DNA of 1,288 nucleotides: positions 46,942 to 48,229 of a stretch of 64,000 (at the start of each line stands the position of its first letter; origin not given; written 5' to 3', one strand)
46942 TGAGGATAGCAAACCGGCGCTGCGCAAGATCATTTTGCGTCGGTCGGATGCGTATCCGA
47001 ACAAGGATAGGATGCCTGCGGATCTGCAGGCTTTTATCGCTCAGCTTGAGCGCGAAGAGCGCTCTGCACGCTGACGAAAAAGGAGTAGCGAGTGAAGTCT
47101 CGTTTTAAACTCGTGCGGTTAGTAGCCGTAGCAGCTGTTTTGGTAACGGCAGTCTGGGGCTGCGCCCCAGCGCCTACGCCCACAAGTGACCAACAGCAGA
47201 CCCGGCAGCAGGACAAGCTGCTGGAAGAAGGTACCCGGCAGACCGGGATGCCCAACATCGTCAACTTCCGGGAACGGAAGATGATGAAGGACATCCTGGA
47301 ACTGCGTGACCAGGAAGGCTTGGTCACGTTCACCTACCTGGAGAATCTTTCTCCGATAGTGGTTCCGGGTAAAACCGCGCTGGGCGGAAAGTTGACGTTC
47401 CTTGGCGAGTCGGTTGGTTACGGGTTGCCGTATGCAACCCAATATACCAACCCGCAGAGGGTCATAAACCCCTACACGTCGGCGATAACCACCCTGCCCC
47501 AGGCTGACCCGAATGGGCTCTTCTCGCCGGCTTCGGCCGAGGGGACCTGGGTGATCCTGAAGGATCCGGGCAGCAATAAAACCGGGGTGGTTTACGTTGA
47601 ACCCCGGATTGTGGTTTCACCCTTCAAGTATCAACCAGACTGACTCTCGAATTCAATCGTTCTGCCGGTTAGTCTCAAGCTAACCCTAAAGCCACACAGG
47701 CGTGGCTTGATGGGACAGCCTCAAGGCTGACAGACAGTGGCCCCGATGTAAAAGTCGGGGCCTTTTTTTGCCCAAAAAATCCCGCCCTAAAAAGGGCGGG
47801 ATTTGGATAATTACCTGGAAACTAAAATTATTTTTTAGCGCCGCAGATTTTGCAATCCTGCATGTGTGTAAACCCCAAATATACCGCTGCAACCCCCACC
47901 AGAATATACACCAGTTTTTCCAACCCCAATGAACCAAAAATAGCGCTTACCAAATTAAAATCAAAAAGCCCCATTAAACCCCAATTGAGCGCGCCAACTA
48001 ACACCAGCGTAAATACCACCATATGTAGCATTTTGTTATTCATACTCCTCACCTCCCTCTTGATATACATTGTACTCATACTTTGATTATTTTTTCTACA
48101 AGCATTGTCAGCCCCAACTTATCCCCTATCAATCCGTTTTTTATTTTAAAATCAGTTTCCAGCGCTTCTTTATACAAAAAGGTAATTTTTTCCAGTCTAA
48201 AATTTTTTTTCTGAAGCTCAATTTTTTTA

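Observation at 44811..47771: GC-rich two-module cassette region: each module bounded by a 'gene-end + promoter' repeat and a 110-bp structured terminator element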

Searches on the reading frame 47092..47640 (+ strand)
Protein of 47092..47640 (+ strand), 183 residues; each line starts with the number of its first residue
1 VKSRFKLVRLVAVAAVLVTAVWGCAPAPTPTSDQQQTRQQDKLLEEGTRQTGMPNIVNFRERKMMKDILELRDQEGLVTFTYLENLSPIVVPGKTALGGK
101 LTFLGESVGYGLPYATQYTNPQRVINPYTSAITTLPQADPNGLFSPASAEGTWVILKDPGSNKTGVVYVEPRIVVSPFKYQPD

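Call 12: search_protein_families(library=pfam, proteins=[window:47092-47640:+], max_evalue=0.1)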
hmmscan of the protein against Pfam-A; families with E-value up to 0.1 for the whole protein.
window:47092-47640:+ (183 aa): 0 families

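Call 13: search_protein_families(library=phrogs, proteins=[window:47092-47640:+], max_evalue=0.1)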
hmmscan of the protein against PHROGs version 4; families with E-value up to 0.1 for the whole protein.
window:47092-47640:+ (183 aa): 1 family
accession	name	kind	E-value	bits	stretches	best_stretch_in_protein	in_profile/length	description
phrog_24725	-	unknown function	2.2e-32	113.3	1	33-179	34-173/188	-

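Call 18: find_encoding_contigs(protein=window:47092-47640:+, flank=10000, max_places=10)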
Protein window:47092-47640:+ (183 aa): 3 contigs read that carry it; 1 place shown.
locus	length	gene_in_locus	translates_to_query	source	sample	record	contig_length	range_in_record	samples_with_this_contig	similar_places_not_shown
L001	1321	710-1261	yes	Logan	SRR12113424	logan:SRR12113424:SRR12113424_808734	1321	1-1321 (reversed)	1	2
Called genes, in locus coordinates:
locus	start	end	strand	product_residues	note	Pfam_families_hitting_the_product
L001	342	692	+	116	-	-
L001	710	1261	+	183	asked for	-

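Call 20: find_homologous_proteins(query=window:47092-47640:+)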
Query window:47092-47640:+ (183 aa): 2866 proteins with E <= 0.001 among 3154 candidates; the best 120 are listed.
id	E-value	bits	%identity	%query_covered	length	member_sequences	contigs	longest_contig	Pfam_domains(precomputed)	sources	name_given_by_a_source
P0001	6.3e-117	406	100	100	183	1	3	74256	-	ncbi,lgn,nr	ncbi:hypothetical protein HYW46_00640 [Candidatus Daviesbacteria bacterium]|nr:hypothetical protein 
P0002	2.2e-88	313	81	93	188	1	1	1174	-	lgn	-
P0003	2.2e-72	261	65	100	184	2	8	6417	-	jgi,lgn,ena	-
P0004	3.3e-70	254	69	88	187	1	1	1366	-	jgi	-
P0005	3.5e-70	254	68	96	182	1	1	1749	-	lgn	-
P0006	1.7e-69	251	64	98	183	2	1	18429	-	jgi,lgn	jgi:hypothetical protein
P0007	1.8e-69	251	65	100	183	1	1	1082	-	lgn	-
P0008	2.8e-67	244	64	96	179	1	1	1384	-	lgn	-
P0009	6.3e-67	243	63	97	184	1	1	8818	-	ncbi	-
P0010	1.2e-66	242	63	97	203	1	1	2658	-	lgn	-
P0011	1.6e-66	242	63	96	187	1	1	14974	-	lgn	-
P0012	1.8e-66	241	62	100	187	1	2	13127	-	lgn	-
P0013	1.9e-66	241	64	100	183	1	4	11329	-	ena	-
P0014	3.4e-66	241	64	95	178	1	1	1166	-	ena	-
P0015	8.2e-66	239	65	97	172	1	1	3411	-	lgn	-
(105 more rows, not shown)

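Call 23: find_encoding_contigs(protein=P0003, flank=8000, max_places=8)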
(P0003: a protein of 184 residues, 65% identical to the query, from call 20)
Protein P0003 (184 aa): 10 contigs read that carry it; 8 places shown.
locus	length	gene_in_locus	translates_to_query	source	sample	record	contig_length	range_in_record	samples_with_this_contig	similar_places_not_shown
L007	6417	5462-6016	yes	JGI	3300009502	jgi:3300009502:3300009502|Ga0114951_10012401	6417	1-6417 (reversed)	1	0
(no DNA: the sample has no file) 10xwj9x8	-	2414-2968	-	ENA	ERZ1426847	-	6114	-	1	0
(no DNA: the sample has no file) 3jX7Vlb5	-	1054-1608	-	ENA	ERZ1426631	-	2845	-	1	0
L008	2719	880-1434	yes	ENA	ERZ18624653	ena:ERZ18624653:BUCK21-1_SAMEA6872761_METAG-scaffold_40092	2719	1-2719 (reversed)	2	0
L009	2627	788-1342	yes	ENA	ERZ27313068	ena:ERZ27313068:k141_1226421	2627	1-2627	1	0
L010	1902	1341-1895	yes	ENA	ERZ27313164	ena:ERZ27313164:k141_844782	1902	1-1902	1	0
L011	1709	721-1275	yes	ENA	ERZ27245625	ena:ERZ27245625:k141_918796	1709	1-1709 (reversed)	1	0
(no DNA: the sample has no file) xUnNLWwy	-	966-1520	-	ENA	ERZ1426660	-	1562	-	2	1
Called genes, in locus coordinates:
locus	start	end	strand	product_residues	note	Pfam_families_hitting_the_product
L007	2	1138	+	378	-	?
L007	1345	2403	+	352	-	PF00512:HisKA, PF02518:HATPase_c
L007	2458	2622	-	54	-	-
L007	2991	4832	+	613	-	PF00009:GTP_EFTU, PF00071:Ras (weak), PF22042:EF-G_D2 (faint), PF03144:GTP_EFTU_D2, PF14492:EFG_III, PF00679:EFG_C, PF06421:LepA_C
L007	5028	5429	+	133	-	-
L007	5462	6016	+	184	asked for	-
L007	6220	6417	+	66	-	?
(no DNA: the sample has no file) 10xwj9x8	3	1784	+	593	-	?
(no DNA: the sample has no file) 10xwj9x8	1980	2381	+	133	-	-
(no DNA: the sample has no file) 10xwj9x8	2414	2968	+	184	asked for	-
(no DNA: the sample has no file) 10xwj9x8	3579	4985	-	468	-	PF00753:Lactamase_B, PF23023:Anti-Pycsar_Apyc1 (weak), PF12706:Lactamase_B_2 (weak), PF16661:Lactamase_B_6, PF10996:Beta-Casp, PF07521:RMMBL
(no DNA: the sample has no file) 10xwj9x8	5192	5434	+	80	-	PF01541:GIY-YIG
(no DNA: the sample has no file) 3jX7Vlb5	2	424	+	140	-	?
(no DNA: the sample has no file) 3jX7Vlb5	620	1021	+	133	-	-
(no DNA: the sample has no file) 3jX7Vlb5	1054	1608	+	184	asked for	-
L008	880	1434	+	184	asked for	-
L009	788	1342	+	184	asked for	-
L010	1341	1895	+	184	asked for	-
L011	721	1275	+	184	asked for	-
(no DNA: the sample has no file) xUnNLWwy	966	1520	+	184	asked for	-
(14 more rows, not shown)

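Call 27: find_related_loci(query=A3, collection=genome_contigs, flank=6000)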
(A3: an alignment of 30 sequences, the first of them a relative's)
Query A3 (183 aa) in genome_contigs; peptide patterns used: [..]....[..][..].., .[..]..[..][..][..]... (x = any residue, [..] = any of these).
55 stretches matched a pattern; 38 encode a relative of the query (tblastn E <= 1e-3); 38 distinct loci.
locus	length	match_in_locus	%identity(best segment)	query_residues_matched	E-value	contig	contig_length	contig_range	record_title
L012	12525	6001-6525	60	3-183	7e-71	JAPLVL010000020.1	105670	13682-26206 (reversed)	MAG: Candidatus Berkelbacteria bacterium isolate LacPavin_0818_WC55_MAG_43_8 LacPavin_0818_WC55_scaffold_51561, whole ge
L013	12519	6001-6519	62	4-183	1e-70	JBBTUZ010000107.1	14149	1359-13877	MAG: Patescibacteria group bacterium isolate H32-bin045_1 H32_bin045_1_000000000107, whole genome shotgun sequence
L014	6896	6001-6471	64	23-183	2e-67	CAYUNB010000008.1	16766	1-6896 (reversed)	MAG TPA_asm: uncultured Candidatus Saccharibacteria bacterium isolate binchicken_co185_274 genome assembly, contig: NODE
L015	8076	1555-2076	57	6-179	3e-66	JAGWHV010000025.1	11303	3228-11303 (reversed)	MAG: Patescibacteria group bacterium isolate REEB1 contig-150_7407, whole genome shotgun sequence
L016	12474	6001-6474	64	21-179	5e-66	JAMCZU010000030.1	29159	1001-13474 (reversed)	MAG: Patescibacteria group bacterium isolate FK_Sedi_B_Bin.291 NODE_4927_length_29159_cov_17.2555, whole genome shotgun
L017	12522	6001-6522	58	4-179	8e-66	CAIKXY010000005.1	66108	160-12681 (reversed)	uncultured bacterium isolate E14_bin-0799 genome assembly, contig: bin-0799:05/15, whole genome shotgun sequence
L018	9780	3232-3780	55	1-183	1e-65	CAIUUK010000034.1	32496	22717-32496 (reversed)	uncultured bacterium isolate VK3_bin-1048 genome assembly, contig: bin-1048:34/69, whole genome shotgun sequence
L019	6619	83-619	57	6-179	4e-63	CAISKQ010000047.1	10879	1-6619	uncultured bacterium isolate LJ_bin-4100 genome assembly, contig: bin-4100:47/67, whole genome shotgun sequence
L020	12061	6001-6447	64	31-179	2e-62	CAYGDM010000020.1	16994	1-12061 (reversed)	MAG TPA_asm: uncultured Candidatus Peribacteria bacterium isolate ERP113451_co3_213 genome assembly, contig: NODE_2508_l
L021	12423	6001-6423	63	24-179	6e-60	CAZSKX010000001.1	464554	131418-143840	MAG TPA_asm: uncultured Candidatus Saccharibacteria bacterium isolate SRP319275_co1_146 genome assembly, contig: NODE_2_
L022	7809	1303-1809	55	1-179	1e-59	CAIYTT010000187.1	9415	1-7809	MAG: uncultured Bacteroidetes bacterium isolate A14_bin-0263 genome assembly, contig: bin-0263:187/244, whole genome sho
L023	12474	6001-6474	57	4-179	4e-59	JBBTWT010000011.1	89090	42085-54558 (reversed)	MAG: Patescibacteria group bacterium isolate H32-bin019_1 H32_bin019_1_000000000011, whole genome shotgun sequence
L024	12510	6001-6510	54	1-181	9e-59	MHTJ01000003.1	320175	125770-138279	MAG: Candidatus Vogelbacteria bacterium RIFOXYD1_FULL_44_32 rifoxyd1_full_scaffold_27, whole genome shotgun sequence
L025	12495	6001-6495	54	1-179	7e-59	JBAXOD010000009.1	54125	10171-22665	MAG: Candidatus Moraniibacteriota bacterium isolate ELA496 MAG496_9, whole genome shotgun sequence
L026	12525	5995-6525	54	6-183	8e-59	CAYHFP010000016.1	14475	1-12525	MAG TPA_asm: uncultured Candidatus Saccharibacteria bacterium isolate ERP119705_co12_151 genome assembly, contig: NODE_4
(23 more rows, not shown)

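Call 31: find_encoding_contigs(protein=P0002, flank=10000, max_places=6)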
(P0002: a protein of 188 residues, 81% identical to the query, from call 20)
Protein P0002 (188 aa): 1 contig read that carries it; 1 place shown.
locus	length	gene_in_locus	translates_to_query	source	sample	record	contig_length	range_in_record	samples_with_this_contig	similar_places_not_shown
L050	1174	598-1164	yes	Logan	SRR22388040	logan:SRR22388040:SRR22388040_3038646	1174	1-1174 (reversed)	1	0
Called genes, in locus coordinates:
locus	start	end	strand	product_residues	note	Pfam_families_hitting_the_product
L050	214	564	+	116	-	-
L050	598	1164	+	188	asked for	-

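Call 42: find_related_loci(query=A3, collection=viral_contigs, flank=6000)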
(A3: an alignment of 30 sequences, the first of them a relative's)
Query A3 (183 aa) in viral_contigs; peptide patterns used: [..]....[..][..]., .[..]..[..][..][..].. (x = any residue, [..] = any of these).
339 stretches matched a pattern; 166 encode a relative of the query (tblastn E <= 1e-3); the best 80 are kept; 80 distinct loci.
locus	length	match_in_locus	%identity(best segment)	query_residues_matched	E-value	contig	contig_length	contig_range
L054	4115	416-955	57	1-179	6e-63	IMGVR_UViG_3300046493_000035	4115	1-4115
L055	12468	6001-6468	61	11-179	4e-62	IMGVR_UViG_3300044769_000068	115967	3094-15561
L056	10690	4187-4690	54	1-179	1e-58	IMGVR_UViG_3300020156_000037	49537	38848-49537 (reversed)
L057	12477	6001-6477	56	1-179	5e-58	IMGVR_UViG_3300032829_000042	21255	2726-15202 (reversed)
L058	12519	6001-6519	52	2-181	5e-58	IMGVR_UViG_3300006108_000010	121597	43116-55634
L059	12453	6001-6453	60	23-179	2e-57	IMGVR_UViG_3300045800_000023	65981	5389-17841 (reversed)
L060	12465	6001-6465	58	15-179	4e-57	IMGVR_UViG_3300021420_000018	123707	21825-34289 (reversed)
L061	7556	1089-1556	56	1-178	9e-55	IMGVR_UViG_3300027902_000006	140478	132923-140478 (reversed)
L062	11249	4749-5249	54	9-183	4e-54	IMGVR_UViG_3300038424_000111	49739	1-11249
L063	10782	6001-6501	54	9-183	4e-54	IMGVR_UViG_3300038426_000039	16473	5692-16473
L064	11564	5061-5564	50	1-181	2e-53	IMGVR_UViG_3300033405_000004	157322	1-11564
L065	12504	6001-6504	50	1-181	2e-53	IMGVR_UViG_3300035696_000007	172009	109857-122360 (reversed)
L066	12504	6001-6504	50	1-181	2e-53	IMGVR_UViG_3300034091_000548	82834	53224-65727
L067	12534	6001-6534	53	11-179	3e-53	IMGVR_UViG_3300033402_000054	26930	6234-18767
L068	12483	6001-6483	50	9-179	6e-53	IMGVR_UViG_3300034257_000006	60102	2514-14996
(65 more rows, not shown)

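Call 55: search_solved_structures(query=A3, max_evalue=1)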
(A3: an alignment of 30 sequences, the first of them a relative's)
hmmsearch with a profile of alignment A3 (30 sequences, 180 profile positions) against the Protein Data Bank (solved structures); distinct sequences matched with E-value up to 1: 0.

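Call 59: search_protein_families(library=phrogs, proteins=[L055:3935-4255:+, L055:4559-5008:+, L055:5015-5323:+, L055:5307-5612:+, L055:6490-6705:+, L055:6987-7319:+, L055:7409-7726:+, L055:7926-8369:+, L055:8375-8689:+, L055:9171-9623:+], max_evalue=0.001)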
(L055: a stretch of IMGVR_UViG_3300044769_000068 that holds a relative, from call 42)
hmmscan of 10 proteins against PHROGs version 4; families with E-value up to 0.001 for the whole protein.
L055:3935-4255:+ (107 aa): 4 families
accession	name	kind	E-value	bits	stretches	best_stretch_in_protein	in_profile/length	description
phrog_3433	-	moron, auxiliary metabolic gene and host takeover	4.3e-08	34.4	1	3-66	18-80/127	pilin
phrog_27437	-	unknown function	2e-06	29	1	1-32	4-35/140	-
phrog_11263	-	unknown function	2e-05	25.3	1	5-30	2-27/72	-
phrog_10597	-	unknown function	0.00012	22.9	1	1-27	1-27/59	-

L055:4559-5008:+ (150 aa): 0 families

L055:5015-5323:+ (103 aa): 0 families

L055:5307-5612:+ (102 aa): 0 families

L055:6490-6705:+ (72 aa): 0 families

L055:6987-7319:+ (111 aa): 0 families

L055:7409-7726:+ (106 aa): 0 families

L055:7926-8369:+ (148 aa): 0 families

L055:8375-8689:+ (105 aa): 0 families

L055:9171-9623:+ (151 aa): 1 family
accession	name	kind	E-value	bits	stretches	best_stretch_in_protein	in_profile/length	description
phrog_19940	-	unknown function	3.7e-05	24.7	1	4-113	16-128/165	-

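Call 64: predict_structure(alignment_id=A3)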
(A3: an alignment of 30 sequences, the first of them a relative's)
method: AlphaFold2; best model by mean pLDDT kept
length: 183 residues; sequences in the alignment: 30
mean_pLDDT: 69.2   pTM: 0.43
mean pLDDT of the five models: 69.2, 61.3, 59.2, 58.4, 53.5
residues with pLDDT >= 90: 0; 70-90: 103; 50-70: 62; < 50: 18
segments of 3 or more residues with pLDDT < 50: 48-56, 117-120
pLDDT, mean of each block of 10 residues (from residue 1): 74 81 71 79 60 47 55 61 75 74 80 58 64 56 58 85 85 83 67
secondary structure, 60 per line:
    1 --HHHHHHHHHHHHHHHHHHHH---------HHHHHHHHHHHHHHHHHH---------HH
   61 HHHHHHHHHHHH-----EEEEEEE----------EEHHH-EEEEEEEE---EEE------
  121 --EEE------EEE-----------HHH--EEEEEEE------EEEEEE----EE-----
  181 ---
elements in order: H3-22 H32-49 H59-72 E78-84 E101-108 E112-114 E123-125 E132-134 E151-157 E164-169

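Call 68: fold_search(model_id=the predicted structure, library=pdb)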
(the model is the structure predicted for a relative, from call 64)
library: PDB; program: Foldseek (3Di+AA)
matches with E <= 10: 69; with E <= 0.001: 0
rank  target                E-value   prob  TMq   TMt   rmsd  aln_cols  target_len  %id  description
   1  2i4s_A                1.1e+00  0.06  0.13  0.21  17.5       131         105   12  PDZ domain of EpsC from Vibrio cholerae, residues 204-305 (released 2006-10-17)
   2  5hj1                  2.2e+00  0.04  0.13  0.23  18.6       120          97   12  Crystal structure of PDZ domain of pullulanase C protein of type II secretion system from Klebsiella pneumoniae in compl (released 2016-02-17)
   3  2i6v                  2.5e+00  0.05  0.14  0.26  15.8       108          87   11  PDZ domain of EpsC from Vibrio cholerae, residues 219-305 (released 2006-10-17)
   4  6j6q_F                3.0e+00  0.05  0.18  0.20  13.1       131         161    8  Cryo-EM structure of the yeast B*-b2 complex at an average resolution of 3.7 angstrom (released 2019-04-24)
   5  1y96_D                4.3e+00  0.06  0.17  0.31  13.2       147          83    8  crystal structure of the Gemin6/Gemin7 heterodimer from the human SMN complex (released 2005-06-21)
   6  9hh5_B                4.3e+00  0.02  0.13  0.09  20.4       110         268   22  Crystal Structure of nsp15 Endoribonuclease from SARS CoV-2 in Complex with Sepantronium (YM-155) (released 2025-05-28)
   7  3f0o_A                4.6e+00  0.11  0.13  0.11   2.2        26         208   12  Crystal structure of MerB, the Organomercurial Lyase involved in a bacterial mercury resistance system (released 2008-11-11)
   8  5wwc_A                5.2e+00  0.09  0.11  0.32   2.7        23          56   17  The crystal structure of Cren7 mutant L28M in complex with dsDNA (released 2017-04-26)
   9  3f0o_B                5.2e+00  0.09  0.13  0.12   2.3        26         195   12  Crystal structure of MerB, the Organomercurial Lyase involved in a bacterial mercury resistance system (released 2008-11-11)
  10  3f2f_B                5.2e+00  0.09  0.13  0.12   2.2        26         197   12  Crystal structure of the mercury-bound form of MerB, the Organomercurial Lyase involved in a bacterial mercury resista (released 2008-11-11)
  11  3f2g_A                5.2e+00  0.09  0.12  0.11   1.8        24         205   12  Crystal structure of MerB mutant C160S, the Organomercurial Lyase involved in a bacterial mercury resistance system (released 2008-11-11)
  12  6r9p_A                5.5e+00  0.10  0.12  0.04   2.0        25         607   24  Structure of Saccharomyces cerevisiae apo Pan2 pseudoubiquitin hydrolase-RNA exonuclease (UCH-Exo) module in complex w (released 2019-05-22)
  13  6eoo_A                5.5e+00  0.08  0.12  0.03   4.0        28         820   21  DPP8 - Apo, space group 20 (released 2018-02-07)
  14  6eop_A                5.8e+00  0.08  0.12  0.03   3.9        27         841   22  DPP8 - SLRFLYEG, space group 20 (released 2018-02-07)
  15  8xhu_A                5.8e+00  0.03  0.13  0.08   5.7        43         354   12  Crystal structure of Helicobacter pylori IspDF (released 2024-04-10)
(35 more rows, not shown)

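Call 69: fold_search(model_id=the predicted structure, library=viral)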
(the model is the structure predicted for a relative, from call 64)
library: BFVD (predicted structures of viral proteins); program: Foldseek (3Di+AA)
matches with E <= 10: 322; with E <= 0.001: 0
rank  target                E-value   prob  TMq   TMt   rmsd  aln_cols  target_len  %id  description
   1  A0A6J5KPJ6            2.2e-03  0.99  0.20  0.41   8.7        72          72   56  Uncharacterized protein [uncultured Caudovirales phage]
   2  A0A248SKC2            2.8e-02  0.69  0.23  0.24  16.8       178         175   13  (no name in the UniProt tables at hand)
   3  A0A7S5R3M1            1.3e-01  0.23  0.17  0.22  16.9       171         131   12  Uncharacterized protein [Rhizobium phage RHph_Y68]
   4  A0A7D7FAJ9            1.9e-01  0.30  0.19  0.22  13.1       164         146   10  Uncharacterized protein [Pseudomonas phage phiB1_1]
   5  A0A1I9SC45            2.0e-01  0.07  0.11  0.13  24.8       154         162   10  (no name in the UniProt tables at hand)
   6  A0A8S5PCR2            2.3e-01  0.10  0.15  0.09  28.3       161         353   12  Uncharacterized protein [Myoviridae sp. ctBrv3]
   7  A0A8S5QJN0            3.1e-01  0.11  0.14  0.18  10.5        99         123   14  Putative collagen-binding domain of a collagenase [Podoviridae sp. ctyDR6]
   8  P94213                3.1e-01  0.11  0.17  0.19  15.1       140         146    8  Putative head-tail joining protein [Lactobacillus phage A2]
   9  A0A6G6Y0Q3            3.5e-01  0.12  0.16  0.17  17.8       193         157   13  (no name in the UniProt tables at hand)
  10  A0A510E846            5.0e-01  0.14  0.17  0.25  12.6       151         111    9  (no name in the UniProt tables at hand)
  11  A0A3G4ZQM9            6.7e-01  0.06  0.11  0.09  18.5       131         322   11  Uncharacterized protein [Barrevirus sp.]
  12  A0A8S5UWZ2            7.6e-01  0.06  0.13  0.18  11.6        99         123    6  Uncharacterized protein [Siphoviridae sp. ctDmR33]
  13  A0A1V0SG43            7.6e-01  0.04  0.11  0.15  20.7       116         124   13  DNA-dependent RNA polymerase subunit Rpb9 [Hokovirus HKV1]
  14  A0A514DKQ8            7.6e-01  0.04  0.13  0.05  31.8       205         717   10  Minor tail protein [Escherichia phage vB_EcoS_PHB17]
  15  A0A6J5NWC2            8.5e-01  0.04  0.09  0.10  20.2       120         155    9  DNA ligase [uncultured Caudovirales phage]
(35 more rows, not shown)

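Call 97: search_protein_families(library=padloc, proteins=[window:47092-47640:+], max_evalue=0.01)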
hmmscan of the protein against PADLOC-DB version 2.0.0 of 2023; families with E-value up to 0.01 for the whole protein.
window:47092-47640:+ (183 aa): 0 families

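Call 98: find_encoding_contigs(protein=P0005, flank=10000, max_places=3)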
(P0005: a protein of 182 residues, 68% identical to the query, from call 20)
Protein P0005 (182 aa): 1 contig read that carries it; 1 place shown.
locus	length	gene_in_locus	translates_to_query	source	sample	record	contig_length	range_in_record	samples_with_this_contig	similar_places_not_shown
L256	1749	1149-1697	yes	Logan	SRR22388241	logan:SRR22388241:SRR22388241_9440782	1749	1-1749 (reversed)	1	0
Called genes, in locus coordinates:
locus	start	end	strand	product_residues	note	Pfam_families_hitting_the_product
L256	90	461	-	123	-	-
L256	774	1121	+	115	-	-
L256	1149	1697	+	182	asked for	-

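Call 99: find_encoding_contigs(protein=P0004, flank=10000, max_places=3)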
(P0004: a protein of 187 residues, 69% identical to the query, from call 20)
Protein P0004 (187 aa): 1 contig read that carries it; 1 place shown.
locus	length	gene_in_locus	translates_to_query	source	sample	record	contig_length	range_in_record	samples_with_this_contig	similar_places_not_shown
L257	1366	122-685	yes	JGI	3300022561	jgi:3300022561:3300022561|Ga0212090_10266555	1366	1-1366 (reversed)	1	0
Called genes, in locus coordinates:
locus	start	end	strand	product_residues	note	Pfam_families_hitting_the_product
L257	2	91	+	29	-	?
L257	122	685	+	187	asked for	-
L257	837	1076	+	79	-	-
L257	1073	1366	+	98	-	?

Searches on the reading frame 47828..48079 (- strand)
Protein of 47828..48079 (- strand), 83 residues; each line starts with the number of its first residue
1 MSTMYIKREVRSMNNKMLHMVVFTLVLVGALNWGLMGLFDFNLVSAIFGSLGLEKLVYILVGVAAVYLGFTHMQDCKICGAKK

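Call 12: search_protein_families(library=pfam, proteins=[window:47828-48076:-], max_evalue=0.1)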
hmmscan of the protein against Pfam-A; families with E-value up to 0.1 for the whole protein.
window:47828-48076:- (82 aa): 1 family
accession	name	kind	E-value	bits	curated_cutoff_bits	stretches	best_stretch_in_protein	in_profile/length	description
PF04070.17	DUF378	-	8.5e-19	67.6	25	1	15-67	1-55/60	Domain of unknown function (DUF378)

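Call 123: find_encoding_contigs(protein=window:47828-48079:-, flank=3000, max_places=6)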
Protein window:47828-48079:- (83 aa): no gene with exactly this product is on record in the collection.
